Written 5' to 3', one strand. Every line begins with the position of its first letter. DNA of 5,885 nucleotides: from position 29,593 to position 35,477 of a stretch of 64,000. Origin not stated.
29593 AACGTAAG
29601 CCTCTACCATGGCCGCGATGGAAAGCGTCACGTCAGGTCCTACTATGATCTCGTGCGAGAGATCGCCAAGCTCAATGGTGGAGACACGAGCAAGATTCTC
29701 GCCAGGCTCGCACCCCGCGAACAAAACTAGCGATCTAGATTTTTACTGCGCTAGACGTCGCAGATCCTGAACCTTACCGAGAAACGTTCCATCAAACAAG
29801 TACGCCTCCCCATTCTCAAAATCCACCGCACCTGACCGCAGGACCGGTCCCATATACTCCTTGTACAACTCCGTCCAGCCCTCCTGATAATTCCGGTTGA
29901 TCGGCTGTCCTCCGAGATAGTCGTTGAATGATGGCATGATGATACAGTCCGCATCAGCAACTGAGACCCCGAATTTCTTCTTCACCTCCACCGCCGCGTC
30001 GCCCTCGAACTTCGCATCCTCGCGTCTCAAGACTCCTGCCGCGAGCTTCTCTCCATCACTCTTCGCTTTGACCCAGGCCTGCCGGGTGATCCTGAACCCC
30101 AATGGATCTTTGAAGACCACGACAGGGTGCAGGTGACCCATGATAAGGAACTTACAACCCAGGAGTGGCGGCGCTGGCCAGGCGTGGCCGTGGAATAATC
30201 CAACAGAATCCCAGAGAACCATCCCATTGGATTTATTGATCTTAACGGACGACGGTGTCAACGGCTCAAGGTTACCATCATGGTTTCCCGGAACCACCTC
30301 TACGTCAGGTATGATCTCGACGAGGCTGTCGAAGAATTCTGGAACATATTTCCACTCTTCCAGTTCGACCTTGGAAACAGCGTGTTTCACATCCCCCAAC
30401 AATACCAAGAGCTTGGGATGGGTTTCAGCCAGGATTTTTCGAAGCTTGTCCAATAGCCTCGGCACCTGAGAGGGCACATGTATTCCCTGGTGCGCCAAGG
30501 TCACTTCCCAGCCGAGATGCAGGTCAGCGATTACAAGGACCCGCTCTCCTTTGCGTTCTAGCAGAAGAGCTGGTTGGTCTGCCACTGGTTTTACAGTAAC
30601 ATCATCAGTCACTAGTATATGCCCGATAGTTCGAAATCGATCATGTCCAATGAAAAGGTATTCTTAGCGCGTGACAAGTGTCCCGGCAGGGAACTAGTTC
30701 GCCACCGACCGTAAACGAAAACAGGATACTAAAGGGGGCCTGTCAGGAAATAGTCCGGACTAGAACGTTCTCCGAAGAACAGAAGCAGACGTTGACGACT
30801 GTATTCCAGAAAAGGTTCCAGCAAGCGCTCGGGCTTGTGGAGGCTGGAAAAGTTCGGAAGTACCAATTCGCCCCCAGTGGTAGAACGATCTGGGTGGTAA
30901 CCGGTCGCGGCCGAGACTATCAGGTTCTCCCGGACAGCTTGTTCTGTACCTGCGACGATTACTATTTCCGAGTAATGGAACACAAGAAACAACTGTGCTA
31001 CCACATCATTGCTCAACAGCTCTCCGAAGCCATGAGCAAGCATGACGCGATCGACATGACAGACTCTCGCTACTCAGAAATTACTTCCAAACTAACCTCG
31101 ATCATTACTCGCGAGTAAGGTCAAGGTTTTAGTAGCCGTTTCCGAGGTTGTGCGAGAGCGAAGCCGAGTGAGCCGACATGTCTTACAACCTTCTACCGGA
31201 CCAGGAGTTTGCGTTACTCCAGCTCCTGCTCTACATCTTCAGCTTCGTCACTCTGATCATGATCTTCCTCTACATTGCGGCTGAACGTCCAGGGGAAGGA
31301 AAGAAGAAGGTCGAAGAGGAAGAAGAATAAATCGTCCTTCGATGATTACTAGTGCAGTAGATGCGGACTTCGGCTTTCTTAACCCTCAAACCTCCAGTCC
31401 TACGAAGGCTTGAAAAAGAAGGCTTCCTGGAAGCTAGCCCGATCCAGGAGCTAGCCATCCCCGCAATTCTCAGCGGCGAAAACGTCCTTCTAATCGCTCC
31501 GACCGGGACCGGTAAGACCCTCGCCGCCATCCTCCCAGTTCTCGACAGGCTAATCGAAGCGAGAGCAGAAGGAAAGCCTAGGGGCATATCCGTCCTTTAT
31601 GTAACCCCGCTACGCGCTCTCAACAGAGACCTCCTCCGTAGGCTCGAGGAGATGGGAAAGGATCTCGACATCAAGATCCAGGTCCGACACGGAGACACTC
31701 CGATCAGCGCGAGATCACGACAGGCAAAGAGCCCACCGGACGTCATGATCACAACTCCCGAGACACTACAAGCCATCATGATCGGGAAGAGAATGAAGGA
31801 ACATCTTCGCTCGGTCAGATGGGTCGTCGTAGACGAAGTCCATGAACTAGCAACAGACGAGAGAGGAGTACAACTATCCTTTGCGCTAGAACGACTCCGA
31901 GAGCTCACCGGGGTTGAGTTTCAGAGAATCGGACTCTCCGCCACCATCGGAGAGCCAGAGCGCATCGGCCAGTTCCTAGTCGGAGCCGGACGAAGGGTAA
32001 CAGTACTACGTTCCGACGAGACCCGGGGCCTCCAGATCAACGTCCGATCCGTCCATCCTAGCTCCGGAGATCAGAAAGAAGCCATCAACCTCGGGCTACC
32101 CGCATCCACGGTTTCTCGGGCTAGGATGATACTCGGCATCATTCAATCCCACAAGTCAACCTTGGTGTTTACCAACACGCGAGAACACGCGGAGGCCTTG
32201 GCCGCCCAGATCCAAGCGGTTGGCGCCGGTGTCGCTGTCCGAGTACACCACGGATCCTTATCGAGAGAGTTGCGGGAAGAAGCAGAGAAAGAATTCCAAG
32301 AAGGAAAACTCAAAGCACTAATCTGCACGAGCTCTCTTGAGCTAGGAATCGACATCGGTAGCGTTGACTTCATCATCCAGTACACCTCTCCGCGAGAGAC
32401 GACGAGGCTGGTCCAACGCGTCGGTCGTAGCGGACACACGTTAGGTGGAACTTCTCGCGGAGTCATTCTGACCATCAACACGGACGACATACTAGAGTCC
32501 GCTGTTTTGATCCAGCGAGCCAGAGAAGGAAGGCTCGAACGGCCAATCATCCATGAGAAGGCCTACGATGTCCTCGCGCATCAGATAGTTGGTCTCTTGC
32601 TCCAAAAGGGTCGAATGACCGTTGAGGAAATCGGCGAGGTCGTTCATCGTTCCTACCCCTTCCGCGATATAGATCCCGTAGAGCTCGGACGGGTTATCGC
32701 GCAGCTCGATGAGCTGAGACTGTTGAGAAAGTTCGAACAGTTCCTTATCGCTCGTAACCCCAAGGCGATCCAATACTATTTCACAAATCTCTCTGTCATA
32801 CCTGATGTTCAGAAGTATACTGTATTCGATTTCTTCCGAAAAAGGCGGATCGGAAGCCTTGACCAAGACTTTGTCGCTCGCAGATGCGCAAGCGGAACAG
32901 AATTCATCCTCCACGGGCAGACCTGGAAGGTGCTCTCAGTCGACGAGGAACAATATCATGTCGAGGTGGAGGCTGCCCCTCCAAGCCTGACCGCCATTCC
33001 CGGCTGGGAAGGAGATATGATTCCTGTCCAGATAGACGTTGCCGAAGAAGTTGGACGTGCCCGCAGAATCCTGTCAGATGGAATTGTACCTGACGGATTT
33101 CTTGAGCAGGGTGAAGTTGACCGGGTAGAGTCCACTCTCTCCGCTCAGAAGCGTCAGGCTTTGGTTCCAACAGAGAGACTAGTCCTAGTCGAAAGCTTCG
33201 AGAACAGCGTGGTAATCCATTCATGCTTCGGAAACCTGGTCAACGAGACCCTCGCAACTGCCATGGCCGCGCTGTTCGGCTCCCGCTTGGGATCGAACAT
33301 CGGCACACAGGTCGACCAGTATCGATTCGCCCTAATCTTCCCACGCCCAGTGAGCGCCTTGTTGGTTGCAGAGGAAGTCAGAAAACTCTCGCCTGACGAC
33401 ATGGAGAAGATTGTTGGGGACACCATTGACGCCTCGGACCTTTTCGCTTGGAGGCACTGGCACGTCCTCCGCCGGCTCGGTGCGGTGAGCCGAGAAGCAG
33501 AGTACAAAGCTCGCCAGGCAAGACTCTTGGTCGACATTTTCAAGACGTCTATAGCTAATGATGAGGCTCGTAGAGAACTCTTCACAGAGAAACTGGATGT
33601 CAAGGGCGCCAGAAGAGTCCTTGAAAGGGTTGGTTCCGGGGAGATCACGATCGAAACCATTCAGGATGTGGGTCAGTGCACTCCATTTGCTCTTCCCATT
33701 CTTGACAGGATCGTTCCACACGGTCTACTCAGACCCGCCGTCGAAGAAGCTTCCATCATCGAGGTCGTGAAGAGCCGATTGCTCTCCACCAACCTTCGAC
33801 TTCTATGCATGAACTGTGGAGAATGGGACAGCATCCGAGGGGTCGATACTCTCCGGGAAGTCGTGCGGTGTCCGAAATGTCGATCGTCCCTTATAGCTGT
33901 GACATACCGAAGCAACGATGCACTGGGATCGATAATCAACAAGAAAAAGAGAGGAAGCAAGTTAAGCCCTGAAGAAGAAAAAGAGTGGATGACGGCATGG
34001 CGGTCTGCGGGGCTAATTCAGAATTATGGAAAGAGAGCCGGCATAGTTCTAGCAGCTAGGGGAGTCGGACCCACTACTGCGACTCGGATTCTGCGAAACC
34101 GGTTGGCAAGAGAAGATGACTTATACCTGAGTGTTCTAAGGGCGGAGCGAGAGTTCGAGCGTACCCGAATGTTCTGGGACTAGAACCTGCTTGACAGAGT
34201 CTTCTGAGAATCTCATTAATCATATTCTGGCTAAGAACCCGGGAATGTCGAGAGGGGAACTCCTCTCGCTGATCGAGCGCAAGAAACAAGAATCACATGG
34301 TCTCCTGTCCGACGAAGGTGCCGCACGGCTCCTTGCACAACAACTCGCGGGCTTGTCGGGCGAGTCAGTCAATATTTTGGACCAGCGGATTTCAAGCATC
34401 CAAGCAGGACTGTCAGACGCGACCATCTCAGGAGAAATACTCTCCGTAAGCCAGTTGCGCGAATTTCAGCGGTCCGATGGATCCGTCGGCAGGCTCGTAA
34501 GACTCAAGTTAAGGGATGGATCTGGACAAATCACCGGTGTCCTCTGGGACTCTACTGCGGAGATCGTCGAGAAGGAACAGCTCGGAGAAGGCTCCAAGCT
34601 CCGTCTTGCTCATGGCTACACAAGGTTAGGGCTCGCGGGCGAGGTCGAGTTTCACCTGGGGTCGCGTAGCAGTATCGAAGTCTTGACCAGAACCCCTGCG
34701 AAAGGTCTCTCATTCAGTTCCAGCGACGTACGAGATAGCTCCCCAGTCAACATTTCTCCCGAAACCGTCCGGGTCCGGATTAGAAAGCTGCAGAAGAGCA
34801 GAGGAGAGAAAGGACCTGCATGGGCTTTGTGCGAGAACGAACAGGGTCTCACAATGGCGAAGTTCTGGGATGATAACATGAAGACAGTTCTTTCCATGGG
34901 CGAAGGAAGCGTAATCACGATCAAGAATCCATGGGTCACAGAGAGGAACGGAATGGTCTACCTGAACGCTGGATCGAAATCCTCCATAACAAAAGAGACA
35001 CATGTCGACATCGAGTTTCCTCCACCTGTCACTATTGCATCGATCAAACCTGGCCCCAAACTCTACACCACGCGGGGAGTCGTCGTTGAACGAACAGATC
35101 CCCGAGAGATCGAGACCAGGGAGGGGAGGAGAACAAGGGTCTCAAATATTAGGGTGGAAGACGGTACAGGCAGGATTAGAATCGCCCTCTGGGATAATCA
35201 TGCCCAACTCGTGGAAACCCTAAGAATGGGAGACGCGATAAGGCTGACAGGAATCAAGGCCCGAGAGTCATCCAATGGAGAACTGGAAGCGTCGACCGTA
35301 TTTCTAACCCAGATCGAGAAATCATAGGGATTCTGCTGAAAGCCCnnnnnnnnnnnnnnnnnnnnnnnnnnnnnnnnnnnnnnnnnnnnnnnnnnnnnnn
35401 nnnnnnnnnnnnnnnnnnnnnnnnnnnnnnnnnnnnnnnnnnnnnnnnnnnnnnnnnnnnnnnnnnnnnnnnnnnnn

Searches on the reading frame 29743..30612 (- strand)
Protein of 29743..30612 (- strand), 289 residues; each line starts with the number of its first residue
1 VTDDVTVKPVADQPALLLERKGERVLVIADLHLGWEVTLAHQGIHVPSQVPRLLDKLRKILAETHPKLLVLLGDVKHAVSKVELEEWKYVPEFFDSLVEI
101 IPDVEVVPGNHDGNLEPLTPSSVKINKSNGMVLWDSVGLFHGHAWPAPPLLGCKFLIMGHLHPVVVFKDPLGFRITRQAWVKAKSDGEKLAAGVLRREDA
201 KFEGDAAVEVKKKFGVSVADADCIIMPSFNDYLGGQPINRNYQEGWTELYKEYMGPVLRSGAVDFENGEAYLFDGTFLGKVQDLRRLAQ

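Call 33: search_protein_families(library=pfam, proteins=[window:29743-30612:-])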
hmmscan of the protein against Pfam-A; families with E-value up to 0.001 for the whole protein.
window:29743-30612:- (289 aa): 1 family
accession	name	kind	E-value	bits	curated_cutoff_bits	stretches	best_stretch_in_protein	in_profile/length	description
PF00149.33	Metallophos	-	9.8e-10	39.6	21.5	1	24-145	2-117/191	Calcineurin-like phosphoesterase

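Call 53: find_homologous_proteins(query=window:29743-30612:-, max_evalue=1e-20)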
Query window:29743-30612:- (289 aa): 3333 proteins with E <= 1e-20 among 5403 candidates; the best 120 are listed.
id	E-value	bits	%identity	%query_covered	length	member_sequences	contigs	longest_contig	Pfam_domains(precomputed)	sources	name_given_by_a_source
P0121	1.8e-190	650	97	100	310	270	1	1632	PF00149.34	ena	-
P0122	6.1e-186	635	95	100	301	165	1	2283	PF00149.34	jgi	-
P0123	7.3e-182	621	93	99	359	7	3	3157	PF00149.34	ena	-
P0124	6.3e-175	599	89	99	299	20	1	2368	PF00149.34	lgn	-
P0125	8.1e-172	588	87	100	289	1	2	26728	PF00149.34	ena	-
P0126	9.0e-171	585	86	100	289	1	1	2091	PF00149.34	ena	-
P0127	2.4e-170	584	86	100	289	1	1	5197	PF00149.34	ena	-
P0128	7.1e-170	582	86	99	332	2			PF00149.34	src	-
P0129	7.4e-169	579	85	100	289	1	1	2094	PF00149.34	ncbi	-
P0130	1.3e-168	578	85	100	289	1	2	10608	PF00149.34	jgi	jgi:putative SbcD/Mre11-related phosphoesterase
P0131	9.4e-168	575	84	100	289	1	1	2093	PF00149.34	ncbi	-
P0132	4.6e-165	566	82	100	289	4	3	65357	PF00149.34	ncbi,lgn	-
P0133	3.3e-161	554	79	100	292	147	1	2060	PF00149.34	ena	-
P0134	2.9e-160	550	79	100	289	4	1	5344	PF00149.34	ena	-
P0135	4.0e-160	550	80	99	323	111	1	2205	PF00149.34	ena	-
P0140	4.7e-157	540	77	100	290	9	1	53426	PF00149.34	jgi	jgi:putative SbcD/Mre11-related phosphoesterase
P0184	1.7e-145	502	76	97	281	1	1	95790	PF00149.34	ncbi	-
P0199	3.9e-113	396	61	97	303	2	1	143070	PF00149.34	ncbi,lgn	-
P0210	7.6e-102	359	55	100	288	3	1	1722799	PF00149.34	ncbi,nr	ncbi:MAG: metallophosphoesterase [Candidatus Bathyarchaeota archaeon]|nr:MAG: metallophosphoesterase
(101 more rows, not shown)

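Call 54: find_encoding_contigs(protein=P0132, flank=3000, max_places=1)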
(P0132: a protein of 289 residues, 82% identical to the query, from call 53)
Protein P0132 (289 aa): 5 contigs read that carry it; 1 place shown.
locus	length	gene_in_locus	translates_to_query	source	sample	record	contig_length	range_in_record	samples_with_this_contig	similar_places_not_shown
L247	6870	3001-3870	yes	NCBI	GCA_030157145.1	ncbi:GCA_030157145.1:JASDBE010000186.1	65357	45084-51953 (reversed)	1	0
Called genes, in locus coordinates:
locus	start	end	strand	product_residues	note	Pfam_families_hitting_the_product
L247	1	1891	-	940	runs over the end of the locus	PF00270:DEAD, PF04851:ResIII, PF22590:Cas3-like_C_2 (faint), PF00271:Helicase_C, PF19306:WHD_Lhr, PF08494:DEAD_assoc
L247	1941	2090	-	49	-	-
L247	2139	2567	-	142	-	-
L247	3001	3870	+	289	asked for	PF00149:Metallophos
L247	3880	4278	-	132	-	-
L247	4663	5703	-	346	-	PF00296:Bac_luciferase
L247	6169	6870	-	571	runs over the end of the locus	-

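Call 55: find_encoding_contigs(protein=P0140, flank=3000, max_places=1)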
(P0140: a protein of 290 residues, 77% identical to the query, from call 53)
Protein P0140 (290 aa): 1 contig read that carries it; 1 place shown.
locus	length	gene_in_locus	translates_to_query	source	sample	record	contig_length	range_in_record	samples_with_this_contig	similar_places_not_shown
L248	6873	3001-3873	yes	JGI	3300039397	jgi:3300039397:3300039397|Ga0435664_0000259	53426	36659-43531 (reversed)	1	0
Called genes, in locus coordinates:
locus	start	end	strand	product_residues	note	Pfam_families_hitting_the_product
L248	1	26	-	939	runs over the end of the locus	PF00270:DEAD, PF04851:ResIII, PF22590:Cas3-like_C_2 (faint), PF00271:Helicase_C, PF19306:WHD_Lhr, PF08494:DEAD_assoc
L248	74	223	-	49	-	-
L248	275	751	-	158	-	-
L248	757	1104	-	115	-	-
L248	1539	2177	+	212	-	PF01022:HTH_5, PF12840:HTH_20, PF13412:HTH_24 (weak), PF21476:PF0610-like_N (weak), PF01978:TrmB (faint)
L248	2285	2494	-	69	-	-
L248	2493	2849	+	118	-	-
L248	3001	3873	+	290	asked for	PF00149:Metallophos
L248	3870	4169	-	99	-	-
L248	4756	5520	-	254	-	-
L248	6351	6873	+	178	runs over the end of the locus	-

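Call 56: find_encoding_contigs(protein=P0184, flank=3000, max_places=1)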
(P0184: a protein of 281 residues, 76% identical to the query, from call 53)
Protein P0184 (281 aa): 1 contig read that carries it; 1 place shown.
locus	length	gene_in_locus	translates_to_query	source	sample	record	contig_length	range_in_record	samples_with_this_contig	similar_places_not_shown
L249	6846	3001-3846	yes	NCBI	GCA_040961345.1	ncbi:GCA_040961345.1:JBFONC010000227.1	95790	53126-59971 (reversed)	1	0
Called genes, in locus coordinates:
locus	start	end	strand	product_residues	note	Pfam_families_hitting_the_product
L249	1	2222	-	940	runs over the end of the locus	PF00270:DEAD, PF04851:ResIII, PF00271:Helicase_C, PF22590:Cas3-like_C_2 (weak), PF19306:WHD_Lhr, PF08494:DEAD_assoc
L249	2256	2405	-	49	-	-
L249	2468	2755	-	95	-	-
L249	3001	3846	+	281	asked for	PF00149:Metallophos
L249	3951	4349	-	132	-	-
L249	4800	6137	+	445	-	PF00149:Metallophos, PF12850:Metallophos_2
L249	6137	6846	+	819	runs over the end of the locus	-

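Call 57: find_encoding_contigs(protein=P0199, flank=3000, max_places=1)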
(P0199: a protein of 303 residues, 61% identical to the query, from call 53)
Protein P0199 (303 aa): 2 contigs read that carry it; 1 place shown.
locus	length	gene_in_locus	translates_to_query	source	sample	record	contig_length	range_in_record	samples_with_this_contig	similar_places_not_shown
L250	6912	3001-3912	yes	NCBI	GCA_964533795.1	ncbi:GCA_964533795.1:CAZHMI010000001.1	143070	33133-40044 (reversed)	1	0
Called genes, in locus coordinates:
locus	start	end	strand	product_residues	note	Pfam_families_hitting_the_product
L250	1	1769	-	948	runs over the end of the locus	PF00270:DEAD, PF04851:ResIII, PF00271:Helicase_C, PF19306:WHD_Lhr, PF08494:DEAD_assoc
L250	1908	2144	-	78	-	PF27357:MJ1579 (weak)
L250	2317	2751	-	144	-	-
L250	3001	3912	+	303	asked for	PF00149:Metallophos (weak)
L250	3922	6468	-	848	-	PF13620:CarboxypepD_reg (weak), PF13715:CarbopepD_reg_2 (faint), PF14686:fn3_3 (faint)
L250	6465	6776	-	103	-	-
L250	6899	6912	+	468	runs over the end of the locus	PF00890:FAD_binding_2 (faint), PF01134:GIDA (faint), PF01266:DAO (faint), PF01494:FAD_binding_3 (faint), PF01946:Thi4 (weak), PF03486:HI0933_like (faint), PF05834:Lycopene_cycl (faint), PF21688:FAD-depend_C, +1 more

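Call 58: find_encoding_contigs(protein=P0210, flank=3000, max_places=1)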
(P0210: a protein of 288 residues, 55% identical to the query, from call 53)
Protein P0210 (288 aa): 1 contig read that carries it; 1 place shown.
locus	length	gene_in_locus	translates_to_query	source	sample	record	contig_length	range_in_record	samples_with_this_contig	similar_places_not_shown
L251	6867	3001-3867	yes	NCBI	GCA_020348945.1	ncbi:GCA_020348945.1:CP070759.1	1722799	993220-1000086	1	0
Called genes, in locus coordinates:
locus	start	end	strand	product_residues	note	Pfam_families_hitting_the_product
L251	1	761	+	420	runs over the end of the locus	PF13087:AAA_12, PF13538:UvrD_C_2 (faint), PF13091:PLDc_2, PF01396:Zn_ribbon_Top1 (faint)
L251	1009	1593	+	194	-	-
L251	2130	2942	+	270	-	PF00316:FBPase (weak), PF00459:Inositol_P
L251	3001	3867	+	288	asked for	PF00149:Metallophos (weak)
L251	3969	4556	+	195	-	PF00011:HSP20, PF17886:ArsA_HSP20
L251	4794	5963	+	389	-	PF07690:MFS_1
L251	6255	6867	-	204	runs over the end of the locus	PF01728:FtsJ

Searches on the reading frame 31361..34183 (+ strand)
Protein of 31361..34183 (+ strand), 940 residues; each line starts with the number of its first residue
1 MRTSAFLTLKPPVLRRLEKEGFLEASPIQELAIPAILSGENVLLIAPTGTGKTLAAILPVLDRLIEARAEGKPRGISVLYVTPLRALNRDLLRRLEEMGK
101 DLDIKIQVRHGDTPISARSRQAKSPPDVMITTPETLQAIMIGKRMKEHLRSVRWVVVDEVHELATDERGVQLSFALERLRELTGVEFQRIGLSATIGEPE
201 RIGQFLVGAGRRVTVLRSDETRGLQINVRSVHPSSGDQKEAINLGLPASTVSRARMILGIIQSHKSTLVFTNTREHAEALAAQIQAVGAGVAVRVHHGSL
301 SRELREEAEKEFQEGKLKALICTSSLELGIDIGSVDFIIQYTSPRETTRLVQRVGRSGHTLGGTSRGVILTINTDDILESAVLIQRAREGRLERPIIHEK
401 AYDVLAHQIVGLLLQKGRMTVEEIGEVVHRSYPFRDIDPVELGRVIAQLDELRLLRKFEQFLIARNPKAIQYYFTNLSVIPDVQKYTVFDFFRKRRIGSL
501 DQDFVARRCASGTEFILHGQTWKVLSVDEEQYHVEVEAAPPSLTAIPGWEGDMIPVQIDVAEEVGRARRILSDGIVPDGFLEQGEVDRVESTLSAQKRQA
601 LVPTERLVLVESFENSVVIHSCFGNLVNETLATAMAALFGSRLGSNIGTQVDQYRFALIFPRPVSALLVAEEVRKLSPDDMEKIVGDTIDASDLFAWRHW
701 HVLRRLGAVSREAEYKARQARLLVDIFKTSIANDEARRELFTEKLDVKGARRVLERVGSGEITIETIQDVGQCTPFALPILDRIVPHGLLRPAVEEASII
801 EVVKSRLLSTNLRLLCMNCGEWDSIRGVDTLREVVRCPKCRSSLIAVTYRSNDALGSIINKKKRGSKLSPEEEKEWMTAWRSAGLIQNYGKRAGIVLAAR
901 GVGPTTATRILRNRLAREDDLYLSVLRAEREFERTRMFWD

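Call 11: search_protein_families(library=pfam, proteins=[window:31361-34183:+])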
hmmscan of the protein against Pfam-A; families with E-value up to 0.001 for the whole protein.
window:31361-34183:+ (940 aa): 8 families
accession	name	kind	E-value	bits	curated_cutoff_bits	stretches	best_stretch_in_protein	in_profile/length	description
PF00270.35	DEAD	-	4.4e-41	140.8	26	1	26-199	1-164/167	DEAD/DEAH box helicase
PF08494.16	DEAD_assoc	-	9.8e-37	127.1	23.5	1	602-777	1-191/191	DEAD/H associated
PF00271.37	Helicase_C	-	1.5e-21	77.1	23.5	1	260-358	9-107/110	Helicase conserved C-terminal domain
PF19306.5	WH_Lhr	-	2.2e-12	47.1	27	1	386-536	2-160/168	Large helicase-related protein, winged helix domain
PF04851.21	ResIII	-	3.6e-10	40.4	22.5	1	27-196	6-162/164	Type III restriction enzyme, res subunit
PF22590.2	Cas3-like_C_2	-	1.4e-05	25.7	27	1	265-356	3-100/106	CRISPR-associated nuclease/helicase Cas3, C-terminal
PF13401.12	AAA_22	-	0.00013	22.7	27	0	41-192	7-116/130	AAA domain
PF13481.12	AAA_25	-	0.00027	21.1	27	1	24-114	17-104/195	AAA domain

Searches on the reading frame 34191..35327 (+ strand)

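Call 33: search_protein_families(library=pfam, proteins=[window:34191-35327:+])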
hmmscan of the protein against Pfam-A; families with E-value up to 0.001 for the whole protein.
window:34191-35327:+ (378 aa): 3 families
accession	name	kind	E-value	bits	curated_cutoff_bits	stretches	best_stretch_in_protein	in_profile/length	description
PF01336.31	tRNA_anti-codon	-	4.2e-15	55.9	27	2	295-359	4-60/75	OB-fold nucleic acid binding domain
PF17244.8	CDC24_OB3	-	2.4e-06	27.9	25.4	1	309-369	24-87/216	Cell division control protein 24, OB domain 3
PF16686.11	POT1PC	-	1.9e-05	25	27.2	1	325-366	75-118/155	ssDNA-binding domain of telomere protection protein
